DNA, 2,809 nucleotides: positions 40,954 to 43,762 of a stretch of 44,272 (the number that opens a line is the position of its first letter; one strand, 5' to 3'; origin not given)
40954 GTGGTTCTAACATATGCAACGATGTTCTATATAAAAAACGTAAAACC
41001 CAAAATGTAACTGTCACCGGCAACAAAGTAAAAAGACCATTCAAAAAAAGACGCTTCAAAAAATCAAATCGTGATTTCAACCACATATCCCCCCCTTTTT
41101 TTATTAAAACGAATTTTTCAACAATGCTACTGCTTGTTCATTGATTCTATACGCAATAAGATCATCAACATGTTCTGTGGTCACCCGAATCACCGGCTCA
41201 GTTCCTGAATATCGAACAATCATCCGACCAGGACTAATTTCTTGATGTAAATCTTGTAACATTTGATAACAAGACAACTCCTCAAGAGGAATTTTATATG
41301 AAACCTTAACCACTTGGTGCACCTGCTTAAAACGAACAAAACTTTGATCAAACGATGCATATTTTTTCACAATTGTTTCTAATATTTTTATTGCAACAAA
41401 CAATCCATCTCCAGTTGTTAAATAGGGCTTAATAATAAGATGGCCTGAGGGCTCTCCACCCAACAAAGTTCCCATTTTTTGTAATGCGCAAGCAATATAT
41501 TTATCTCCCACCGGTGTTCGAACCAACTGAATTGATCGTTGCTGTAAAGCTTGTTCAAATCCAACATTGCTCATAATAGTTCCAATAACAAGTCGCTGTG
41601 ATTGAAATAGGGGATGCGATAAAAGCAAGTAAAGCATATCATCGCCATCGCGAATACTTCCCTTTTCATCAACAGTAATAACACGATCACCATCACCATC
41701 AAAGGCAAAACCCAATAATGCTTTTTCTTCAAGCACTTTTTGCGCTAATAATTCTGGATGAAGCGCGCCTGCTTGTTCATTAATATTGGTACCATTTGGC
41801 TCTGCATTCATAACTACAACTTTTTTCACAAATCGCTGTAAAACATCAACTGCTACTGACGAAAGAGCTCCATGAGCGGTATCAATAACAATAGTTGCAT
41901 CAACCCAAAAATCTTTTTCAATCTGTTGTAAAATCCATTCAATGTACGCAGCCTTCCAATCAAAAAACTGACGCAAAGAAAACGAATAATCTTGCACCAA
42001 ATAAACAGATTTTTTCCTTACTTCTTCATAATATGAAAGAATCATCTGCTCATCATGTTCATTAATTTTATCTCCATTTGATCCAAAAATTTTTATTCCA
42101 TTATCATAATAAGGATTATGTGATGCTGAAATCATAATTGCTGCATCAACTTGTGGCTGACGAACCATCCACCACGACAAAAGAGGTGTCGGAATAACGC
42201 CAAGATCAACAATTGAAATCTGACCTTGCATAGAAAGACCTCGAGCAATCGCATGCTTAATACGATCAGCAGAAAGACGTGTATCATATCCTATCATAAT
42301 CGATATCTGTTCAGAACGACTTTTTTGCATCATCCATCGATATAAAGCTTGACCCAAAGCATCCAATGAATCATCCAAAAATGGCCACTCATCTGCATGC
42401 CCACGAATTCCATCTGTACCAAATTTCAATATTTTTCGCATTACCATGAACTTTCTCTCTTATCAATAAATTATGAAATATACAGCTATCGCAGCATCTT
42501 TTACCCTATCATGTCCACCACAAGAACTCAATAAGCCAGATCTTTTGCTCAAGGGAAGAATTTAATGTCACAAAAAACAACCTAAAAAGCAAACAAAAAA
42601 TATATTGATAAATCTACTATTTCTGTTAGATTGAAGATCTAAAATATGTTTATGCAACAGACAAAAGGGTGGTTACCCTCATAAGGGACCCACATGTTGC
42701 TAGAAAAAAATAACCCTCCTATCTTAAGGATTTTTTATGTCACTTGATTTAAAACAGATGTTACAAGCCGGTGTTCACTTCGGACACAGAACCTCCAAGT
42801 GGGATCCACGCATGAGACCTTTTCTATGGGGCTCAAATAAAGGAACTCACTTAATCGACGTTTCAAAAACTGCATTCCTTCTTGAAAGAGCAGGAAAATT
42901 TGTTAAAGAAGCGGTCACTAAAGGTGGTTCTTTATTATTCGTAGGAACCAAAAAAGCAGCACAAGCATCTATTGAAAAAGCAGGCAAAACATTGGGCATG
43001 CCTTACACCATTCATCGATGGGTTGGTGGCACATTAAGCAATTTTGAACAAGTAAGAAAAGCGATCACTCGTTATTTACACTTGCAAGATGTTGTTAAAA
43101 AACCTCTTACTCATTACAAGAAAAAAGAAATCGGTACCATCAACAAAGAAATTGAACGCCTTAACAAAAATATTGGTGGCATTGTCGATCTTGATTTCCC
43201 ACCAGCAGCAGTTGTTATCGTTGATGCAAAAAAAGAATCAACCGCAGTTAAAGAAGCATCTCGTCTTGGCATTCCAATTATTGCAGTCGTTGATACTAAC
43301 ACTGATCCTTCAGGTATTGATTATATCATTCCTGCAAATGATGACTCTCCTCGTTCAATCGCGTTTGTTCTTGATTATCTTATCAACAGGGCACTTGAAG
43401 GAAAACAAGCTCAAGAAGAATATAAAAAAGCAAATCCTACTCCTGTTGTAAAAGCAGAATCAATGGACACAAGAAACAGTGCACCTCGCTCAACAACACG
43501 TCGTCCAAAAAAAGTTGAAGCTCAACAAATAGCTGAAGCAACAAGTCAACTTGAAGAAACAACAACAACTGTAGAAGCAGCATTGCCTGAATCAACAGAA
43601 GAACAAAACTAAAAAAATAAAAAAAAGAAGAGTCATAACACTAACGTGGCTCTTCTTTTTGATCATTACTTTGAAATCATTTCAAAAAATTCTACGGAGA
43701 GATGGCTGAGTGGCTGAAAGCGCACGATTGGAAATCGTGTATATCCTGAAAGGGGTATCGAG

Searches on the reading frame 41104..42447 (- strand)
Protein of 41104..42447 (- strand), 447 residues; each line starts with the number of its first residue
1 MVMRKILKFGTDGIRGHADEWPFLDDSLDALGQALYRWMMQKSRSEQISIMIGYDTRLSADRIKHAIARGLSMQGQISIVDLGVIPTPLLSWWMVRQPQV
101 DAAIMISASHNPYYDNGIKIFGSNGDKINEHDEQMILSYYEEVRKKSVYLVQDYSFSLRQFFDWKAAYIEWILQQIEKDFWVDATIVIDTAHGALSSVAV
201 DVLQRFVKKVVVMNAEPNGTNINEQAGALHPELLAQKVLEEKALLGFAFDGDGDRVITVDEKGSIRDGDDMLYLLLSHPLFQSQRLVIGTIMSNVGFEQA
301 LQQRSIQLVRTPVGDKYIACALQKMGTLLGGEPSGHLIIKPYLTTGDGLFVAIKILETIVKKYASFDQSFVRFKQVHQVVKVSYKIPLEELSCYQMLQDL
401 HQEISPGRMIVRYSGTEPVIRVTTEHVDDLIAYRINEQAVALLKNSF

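Call 63: search_protein_families(library=pfam, proteins=[window:41104-42447:-], max_evalue=0.01)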
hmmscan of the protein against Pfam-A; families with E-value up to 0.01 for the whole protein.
window:41104-42447:- (447 aa): 4 families
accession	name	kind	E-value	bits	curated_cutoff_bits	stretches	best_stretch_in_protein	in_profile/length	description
PF02878.22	PGM_PMM_I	-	4.1e-32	111.2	22.5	1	8-144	3-135/138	Phosphoglucomutase/phosphomannomutase, alpha/beta/alpha domain I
PF02880.22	PGM_PMM_III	-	1.5e-22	80.4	20.7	1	267-367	1-105/115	Phosphoglucomutase/phosphomannomutase, alpha/beta/alpha domain III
PF02879.22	PGM_PMM_II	-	9.2e-14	52.3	29.3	1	167-263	2-103/103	Phosphoglucomutase/phosphomannomutase, alpha/beta/alpha domain II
PF00408.26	PGM_PMM_IV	-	4.2e-06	27.1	23.1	1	407-438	33-64/68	Phosphoglucomutase/phosphomannomutase, C-terminal domain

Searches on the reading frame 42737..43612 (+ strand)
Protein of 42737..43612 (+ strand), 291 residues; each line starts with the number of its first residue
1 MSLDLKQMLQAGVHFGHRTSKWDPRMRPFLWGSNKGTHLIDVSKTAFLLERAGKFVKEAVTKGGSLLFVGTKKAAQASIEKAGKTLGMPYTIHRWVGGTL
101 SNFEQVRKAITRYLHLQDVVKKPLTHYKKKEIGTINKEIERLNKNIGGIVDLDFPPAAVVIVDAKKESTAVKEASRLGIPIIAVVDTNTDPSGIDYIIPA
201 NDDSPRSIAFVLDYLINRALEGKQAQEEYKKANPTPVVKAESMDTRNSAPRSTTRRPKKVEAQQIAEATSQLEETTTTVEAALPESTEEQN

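Call 63: search_protein_families(library=pfam, proteins=[window:42737-43612:+], max_evalue=0.01)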
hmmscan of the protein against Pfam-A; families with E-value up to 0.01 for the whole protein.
window:42737-43612:+ (291 aa): 1 family
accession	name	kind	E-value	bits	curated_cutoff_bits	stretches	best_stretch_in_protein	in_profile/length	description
PF00318.25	Ribosomal_S2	-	1.7e-73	246.9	26.1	1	8-222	1-216/216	Ribosomal protein S2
